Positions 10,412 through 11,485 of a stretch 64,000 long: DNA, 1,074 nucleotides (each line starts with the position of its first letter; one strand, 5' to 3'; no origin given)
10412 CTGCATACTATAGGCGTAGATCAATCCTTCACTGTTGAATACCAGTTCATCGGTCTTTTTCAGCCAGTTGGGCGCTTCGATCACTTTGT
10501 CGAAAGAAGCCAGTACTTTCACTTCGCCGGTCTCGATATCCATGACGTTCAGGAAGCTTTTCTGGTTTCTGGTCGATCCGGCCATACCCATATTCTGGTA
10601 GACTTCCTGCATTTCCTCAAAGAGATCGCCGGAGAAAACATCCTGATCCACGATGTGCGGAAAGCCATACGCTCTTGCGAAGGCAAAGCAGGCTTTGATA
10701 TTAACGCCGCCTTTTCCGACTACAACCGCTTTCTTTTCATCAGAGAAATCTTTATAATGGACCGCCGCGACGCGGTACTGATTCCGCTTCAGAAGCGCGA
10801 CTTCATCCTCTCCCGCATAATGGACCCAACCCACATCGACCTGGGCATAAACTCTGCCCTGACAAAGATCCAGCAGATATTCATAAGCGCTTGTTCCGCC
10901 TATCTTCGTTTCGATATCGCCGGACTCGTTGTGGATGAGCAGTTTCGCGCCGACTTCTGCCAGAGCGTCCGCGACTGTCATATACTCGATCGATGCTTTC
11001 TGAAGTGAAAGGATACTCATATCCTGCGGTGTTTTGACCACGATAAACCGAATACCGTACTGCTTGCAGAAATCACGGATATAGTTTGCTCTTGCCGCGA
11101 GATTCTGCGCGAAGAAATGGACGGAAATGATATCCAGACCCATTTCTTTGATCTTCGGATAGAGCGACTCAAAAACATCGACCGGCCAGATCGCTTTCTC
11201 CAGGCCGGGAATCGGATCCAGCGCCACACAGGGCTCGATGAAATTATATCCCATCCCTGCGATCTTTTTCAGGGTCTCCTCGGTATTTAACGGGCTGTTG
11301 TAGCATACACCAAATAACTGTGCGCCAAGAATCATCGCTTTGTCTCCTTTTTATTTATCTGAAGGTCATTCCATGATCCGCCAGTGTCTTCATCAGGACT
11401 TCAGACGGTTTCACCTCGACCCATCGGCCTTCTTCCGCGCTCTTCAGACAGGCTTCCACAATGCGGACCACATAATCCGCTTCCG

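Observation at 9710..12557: Gfo/Idh/MocA oxidoreductase co-operonic with a TIM-barrel-isomerase::TolB-propeller fusion: candidate oxidative (3-keto) glycoside-processing or C-C-cleaving pathway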

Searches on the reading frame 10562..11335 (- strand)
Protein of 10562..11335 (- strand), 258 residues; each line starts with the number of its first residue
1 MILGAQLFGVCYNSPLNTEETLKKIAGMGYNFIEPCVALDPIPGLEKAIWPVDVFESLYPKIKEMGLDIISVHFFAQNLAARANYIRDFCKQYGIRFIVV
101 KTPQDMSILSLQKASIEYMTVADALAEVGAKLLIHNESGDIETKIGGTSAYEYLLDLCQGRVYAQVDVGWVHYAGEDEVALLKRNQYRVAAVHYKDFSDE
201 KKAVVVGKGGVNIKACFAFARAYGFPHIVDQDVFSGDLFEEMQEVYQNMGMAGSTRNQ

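Call 12: search_solved_structures(query=window:10562-11335:-, max_evalue=10, show_alignments=5)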
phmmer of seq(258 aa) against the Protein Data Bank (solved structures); distinct sequences matched with E-value up to 10: 7.
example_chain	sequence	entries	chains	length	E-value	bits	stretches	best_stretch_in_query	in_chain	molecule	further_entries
8bvk_A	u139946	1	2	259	2.3e-06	30.7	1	120-199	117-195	Xylose isomerase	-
3lmz_A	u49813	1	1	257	0.00067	22.6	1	127-226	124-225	Putative sugar isomerase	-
4nmu_A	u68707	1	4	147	0.2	14.5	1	55-100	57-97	Thiol-disulfide oxidoreductase ResA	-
4kw2_A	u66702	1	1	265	0.25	14.1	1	166-239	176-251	Uncharacterized protein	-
3l23_A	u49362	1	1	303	0.5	13.2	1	148-204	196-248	Sugar phosphate isomerase/epimerase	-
3qi7_A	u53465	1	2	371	0.7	12.7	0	77-104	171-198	Putative transcriptional regulator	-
7odu_A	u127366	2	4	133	1.5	11.6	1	74-165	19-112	C-type lectin domain family 2 member D11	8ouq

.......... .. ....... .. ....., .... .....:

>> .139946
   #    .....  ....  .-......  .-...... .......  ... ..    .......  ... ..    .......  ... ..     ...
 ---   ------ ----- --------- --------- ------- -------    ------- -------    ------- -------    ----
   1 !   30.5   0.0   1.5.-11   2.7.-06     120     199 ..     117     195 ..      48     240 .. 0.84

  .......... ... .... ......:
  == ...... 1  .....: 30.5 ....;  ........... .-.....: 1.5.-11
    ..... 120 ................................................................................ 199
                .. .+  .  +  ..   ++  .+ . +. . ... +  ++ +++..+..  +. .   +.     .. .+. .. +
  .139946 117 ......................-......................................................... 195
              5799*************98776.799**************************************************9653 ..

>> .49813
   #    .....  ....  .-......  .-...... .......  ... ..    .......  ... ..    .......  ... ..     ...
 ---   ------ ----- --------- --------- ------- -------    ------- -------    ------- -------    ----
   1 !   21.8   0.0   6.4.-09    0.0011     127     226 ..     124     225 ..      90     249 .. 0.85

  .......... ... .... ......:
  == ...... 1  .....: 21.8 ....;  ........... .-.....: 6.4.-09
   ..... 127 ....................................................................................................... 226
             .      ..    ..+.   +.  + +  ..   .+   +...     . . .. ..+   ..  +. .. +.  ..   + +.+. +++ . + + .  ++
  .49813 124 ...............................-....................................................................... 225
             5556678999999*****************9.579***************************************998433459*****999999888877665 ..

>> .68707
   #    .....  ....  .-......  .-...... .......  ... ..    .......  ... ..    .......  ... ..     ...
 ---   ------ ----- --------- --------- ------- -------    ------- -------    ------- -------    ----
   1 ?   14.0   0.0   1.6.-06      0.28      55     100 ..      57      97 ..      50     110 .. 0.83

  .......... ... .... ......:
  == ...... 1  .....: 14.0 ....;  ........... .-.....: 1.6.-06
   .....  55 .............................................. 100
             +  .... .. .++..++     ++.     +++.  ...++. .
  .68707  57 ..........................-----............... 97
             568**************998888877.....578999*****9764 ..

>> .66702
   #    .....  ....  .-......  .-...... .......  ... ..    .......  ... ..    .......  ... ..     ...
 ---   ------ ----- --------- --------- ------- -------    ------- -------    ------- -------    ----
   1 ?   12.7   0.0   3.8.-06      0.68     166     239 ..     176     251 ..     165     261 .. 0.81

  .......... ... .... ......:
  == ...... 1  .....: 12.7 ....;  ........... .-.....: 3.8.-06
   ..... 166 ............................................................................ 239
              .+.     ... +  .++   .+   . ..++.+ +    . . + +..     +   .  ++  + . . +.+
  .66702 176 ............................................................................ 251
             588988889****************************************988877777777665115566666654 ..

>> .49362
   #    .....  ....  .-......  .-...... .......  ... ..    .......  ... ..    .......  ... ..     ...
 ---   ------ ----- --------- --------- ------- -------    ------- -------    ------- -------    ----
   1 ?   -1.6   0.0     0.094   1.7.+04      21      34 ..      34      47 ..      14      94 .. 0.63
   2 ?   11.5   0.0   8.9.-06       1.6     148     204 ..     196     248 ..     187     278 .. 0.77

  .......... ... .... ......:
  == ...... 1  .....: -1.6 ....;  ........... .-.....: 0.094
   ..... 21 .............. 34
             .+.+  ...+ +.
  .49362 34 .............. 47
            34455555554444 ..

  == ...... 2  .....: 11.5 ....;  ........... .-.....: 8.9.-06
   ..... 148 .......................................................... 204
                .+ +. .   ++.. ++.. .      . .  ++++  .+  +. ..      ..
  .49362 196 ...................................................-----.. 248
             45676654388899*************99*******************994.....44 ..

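Call 24: search_protein_representatives(protein=window:10562-11335:-)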
Query: 258 residues. Proteins with E-value up to 0.001 (for the whole library): 1368; up to 1e-10: 158; up to 1e-30: 41. The best 150 are listed.
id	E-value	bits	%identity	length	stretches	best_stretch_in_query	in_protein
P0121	5.9e-68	245.6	48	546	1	3-257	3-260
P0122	1.7e-67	244.1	41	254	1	4-249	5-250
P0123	2.3e-61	224.0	47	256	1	2-239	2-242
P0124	1.8e-58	214.5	46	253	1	3-243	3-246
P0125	1.6e-57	211.4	45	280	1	1-245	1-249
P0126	3.2e-55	203.9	41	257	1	3-237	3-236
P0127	2.3e-51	191.3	47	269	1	1-199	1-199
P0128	6.5e-47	176.7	40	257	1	4-248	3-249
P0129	4.1e-44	167.5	45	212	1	3-185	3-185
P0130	3.7e-43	164.3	38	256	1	1-246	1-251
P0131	3.3e-40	154.7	38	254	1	2-244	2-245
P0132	4.1e-40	154.4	36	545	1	1-246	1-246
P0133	7.7e-40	153.5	56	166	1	1-122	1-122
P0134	8.4e-40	153.4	36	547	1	3-247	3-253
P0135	2.1e-39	152.1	35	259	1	1-256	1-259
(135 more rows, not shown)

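Call 49: search_solved_structures(query=A4, max_evalue=1, show_alignments=5)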
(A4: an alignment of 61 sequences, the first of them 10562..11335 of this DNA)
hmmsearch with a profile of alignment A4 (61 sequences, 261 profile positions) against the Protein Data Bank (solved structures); distinct sequences matched with E-value up to 1: 29.
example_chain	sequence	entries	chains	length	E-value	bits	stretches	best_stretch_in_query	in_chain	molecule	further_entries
8bvk_A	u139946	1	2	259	4.1e-26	95.2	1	54-234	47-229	Xylose isomerase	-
8tcs_D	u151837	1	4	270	1.4e-22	83.6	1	2-257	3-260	Xylose isomerase-like TIM barrel domain-containing protein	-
8tcd_B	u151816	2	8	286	1.8e-22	83.2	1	2-257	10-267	Sugar phosphate isomerase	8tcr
3obe_A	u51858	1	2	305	1.4e-20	77.1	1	2-196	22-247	Sugar phosphate isomerase/epimerase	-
8tct_A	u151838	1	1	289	3.7e-20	75.7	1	20-200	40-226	Sugar phosphate isomerase/epimerase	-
3l23_A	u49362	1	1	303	1e-17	67.7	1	2-196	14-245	Sugar phosphate isomerase/epimerase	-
3p6l_A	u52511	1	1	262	4.1e-14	55.8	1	20-259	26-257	Sugar phosphate isomerase/epimerase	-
4kw2_A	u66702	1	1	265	1e-10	44.7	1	116-259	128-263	Uncharacterized protein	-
3lmz_A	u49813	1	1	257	2.4e-09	40.2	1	121-233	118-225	Putative sugar isomerase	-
3cny_A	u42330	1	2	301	2.7e-07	33.5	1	106-257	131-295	Inositol catabolism protein IolE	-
9zmu_A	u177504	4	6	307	2.4e-06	30.4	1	110-208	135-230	Iole protein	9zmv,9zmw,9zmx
8z1i_A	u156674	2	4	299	2.6e-06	30.3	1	10-229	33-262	Art22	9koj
3tva_A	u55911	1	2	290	9.5e-05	25.1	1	171-229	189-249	Xylose isomerase domain protein TIM barrel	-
3cqh_A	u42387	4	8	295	0.0011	21.6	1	24-236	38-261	L-ribulose-5-phosphate 3-epimerase ulaE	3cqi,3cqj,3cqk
4zv6_B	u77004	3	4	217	0.0051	19.5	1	50-120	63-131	Octarellin V.1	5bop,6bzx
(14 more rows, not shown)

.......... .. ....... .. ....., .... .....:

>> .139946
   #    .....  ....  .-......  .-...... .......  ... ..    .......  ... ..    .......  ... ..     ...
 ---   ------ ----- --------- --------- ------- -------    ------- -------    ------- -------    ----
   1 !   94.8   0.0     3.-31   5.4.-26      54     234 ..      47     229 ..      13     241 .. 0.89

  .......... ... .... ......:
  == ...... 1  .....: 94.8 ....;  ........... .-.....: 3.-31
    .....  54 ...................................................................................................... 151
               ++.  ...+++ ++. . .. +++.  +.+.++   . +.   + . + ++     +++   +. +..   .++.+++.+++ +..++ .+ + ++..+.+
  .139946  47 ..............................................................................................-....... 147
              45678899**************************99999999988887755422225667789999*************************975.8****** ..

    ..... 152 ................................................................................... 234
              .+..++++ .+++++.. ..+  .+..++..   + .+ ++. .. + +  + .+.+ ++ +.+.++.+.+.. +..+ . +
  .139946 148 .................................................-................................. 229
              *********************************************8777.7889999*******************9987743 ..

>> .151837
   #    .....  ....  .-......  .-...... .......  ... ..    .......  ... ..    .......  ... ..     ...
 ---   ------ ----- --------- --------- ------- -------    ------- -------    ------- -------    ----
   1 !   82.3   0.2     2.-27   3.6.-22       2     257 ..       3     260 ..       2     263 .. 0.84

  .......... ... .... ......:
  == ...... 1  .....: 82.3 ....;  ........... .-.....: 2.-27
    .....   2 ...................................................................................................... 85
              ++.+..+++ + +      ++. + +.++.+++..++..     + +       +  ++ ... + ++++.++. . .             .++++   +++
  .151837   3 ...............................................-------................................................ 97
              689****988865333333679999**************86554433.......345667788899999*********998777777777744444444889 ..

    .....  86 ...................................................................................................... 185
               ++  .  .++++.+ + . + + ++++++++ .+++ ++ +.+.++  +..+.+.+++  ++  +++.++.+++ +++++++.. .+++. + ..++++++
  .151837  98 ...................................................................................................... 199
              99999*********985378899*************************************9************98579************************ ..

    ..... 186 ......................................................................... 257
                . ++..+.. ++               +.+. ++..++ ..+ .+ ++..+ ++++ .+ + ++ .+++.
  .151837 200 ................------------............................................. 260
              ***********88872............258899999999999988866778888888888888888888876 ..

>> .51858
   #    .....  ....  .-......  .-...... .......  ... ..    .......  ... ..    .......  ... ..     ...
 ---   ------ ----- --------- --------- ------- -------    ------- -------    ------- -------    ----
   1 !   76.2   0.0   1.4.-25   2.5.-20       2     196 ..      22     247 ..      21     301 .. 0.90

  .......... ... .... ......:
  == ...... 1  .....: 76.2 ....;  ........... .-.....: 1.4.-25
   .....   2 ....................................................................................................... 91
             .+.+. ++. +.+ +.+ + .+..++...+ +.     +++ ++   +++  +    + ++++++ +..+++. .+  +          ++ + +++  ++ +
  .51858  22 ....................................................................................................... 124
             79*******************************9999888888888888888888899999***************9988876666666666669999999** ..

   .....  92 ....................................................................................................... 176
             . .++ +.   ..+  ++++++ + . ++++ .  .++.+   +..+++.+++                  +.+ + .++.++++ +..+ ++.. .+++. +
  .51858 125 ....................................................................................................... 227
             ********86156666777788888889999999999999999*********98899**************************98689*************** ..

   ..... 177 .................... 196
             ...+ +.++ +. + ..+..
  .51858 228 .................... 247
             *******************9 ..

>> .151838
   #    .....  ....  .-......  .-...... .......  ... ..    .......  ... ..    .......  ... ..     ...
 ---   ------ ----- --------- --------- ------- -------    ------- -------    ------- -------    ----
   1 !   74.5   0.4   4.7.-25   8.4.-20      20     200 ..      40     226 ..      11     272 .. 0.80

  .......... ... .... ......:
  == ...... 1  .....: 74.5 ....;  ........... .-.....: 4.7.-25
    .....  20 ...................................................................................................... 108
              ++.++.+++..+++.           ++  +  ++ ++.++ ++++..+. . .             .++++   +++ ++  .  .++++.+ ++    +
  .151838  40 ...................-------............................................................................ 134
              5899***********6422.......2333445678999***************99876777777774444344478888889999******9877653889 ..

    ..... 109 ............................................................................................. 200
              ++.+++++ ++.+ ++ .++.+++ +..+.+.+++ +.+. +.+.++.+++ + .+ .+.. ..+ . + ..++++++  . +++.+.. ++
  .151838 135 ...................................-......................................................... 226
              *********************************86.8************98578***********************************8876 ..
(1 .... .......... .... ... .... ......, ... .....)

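Call 50: predict_structure(alignment_id=A3)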
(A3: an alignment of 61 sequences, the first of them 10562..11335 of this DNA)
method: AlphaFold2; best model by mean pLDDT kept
length: 258 residues; sequences in the alignment: 61
mean_pLDDT: 95.8   pTM: 0.92
mean pLDDT of the five models: 95.8, 95.9, 95.6, 95.4, 95.3
residues with pLDDT >= 90: 243; 70-90: 10; 50-70: 2; < 50: 3
segments of 3 or more residues with pLDDT < 50: 256-258
pLDDT, mean of each block of 10 residues (from residue 1): 94 96 98 96 95 97 98 94 98 98 97 98 99 98 97 98 99 98 98 96 95 96 96 93 96 63
secondary structure, 60 per line:
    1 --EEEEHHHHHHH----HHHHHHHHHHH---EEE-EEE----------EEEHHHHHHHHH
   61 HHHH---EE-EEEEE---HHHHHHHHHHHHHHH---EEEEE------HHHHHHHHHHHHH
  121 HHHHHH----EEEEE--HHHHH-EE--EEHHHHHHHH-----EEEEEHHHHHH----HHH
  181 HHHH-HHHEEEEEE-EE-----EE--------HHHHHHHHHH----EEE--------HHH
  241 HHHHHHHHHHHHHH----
elements in order: E3-6 H7-13 H18-28 E32-34 E36-38 E49-51 H52-64 E71-75 H79-93 E97-101 H108-126 E131-135 H138-142 H150-157 E163-167 H168-173 H178-184 E189-194 H213-222 E227-229 H238-254

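Call 58: find_homologous_proteins(query=A4, max_evalue=1e-10)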
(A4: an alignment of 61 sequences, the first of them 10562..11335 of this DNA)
Query A4 (61 sequences) (258 aa, profile of the alignment): 22 proteins with E <= 1e-10 among 4555 candidates.
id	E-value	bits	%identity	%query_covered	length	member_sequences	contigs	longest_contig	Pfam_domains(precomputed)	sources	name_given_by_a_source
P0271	3.2e-79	284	45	92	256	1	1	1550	PF01261.31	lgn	-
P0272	7.9e-78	280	45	92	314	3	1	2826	PF01261.31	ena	-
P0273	7.2e-77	276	61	100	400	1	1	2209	PF01261.31,PF00343.27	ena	-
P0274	1.8e-75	272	42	97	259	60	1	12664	PF01261.31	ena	-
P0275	3.7e-72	261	36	90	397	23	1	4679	PF01261.31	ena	-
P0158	2.8e-67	245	35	94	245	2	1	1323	PF01261.31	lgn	-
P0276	2.4e-66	242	48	93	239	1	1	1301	PF01261.31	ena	-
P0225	3.3e-61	225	25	91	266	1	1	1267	PF01261.31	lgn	-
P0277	3.1e-53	199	25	74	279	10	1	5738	PF01261.31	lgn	-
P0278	7.3e-53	198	25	74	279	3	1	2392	PF01261.31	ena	-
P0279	6.0e-51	191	25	74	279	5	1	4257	-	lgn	-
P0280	5.9e-50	188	39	65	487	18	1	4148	PF01261.31,PF26549.1,PF26550.2,PF07676.19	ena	-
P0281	2.3e-45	173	23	70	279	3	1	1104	-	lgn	-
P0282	3.7e-30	123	23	76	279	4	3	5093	PF01261.31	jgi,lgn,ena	-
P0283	3.1e-29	120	24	94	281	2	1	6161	PF01261.31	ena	-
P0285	5.8e-25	106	24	78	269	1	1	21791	PF01261.31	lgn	-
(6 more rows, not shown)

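Call 59: find_encoding_contigs(protein=P0274, flank=8000, max_places=3)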
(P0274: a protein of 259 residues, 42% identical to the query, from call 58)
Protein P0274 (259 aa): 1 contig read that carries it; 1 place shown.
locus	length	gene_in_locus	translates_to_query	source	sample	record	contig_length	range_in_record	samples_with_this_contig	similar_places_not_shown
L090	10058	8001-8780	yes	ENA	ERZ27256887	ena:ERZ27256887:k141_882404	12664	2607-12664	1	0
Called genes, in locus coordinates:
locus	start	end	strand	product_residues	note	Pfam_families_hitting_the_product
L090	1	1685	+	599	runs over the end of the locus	PF00728:Glyco_hydro_20, PF18088:Glyco_H_20C_C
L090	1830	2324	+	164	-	PF04542:Sigma70_r2, PF08281:Sigma70_r4_2, PF04545:Sigma70_r4 (weak)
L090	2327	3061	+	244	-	PF13490:zf-HC2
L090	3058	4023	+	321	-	PF13349:DUF4097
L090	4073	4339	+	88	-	PF04024:PspC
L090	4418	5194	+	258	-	-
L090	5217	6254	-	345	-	PF13188:PAS_8 (faint), PF02517:Rce1-like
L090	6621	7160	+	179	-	-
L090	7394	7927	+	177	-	-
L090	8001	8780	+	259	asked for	PF01261:AP_endonuc_2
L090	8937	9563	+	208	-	PF00440:TetR_N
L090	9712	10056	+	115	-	?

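Call 60: find_encoding_contigs(protein=P0285, flank=8000, max_places=2)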
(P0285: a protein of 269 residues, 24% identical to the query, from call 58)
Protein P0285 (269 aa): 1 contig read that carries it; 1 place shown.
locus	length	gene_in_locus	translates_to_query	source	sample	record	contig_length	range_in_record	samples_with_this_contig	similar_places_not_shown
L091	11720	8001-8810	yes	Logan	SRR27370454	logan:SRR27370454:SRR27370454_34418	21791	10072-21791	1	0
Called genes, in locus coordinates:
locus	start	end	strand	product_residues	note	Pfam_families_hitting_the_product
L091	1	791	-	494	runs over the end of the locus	PF00512:HisKA, PF02518:HATPase_c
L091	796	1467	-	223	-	PF00072:Response_reg, PF00486:Trans_reg_C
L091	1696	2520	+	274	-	PF00106:adh_short, PF13561:adh_short_C2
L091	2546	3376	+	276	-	PF01261:AP_endonuc_2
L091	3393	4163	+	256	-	PF01261:AP_endonuc_2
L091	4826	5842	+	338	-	PF07501:G5, PF06725:3D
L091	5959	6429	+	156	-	PF01243:PNPOx_N (weak)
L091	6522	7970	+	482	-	-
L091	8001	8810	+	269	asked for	PF01261:AP_endonuc_2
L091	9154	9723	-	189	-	-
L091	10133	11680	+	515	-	PF00005:ABC_tran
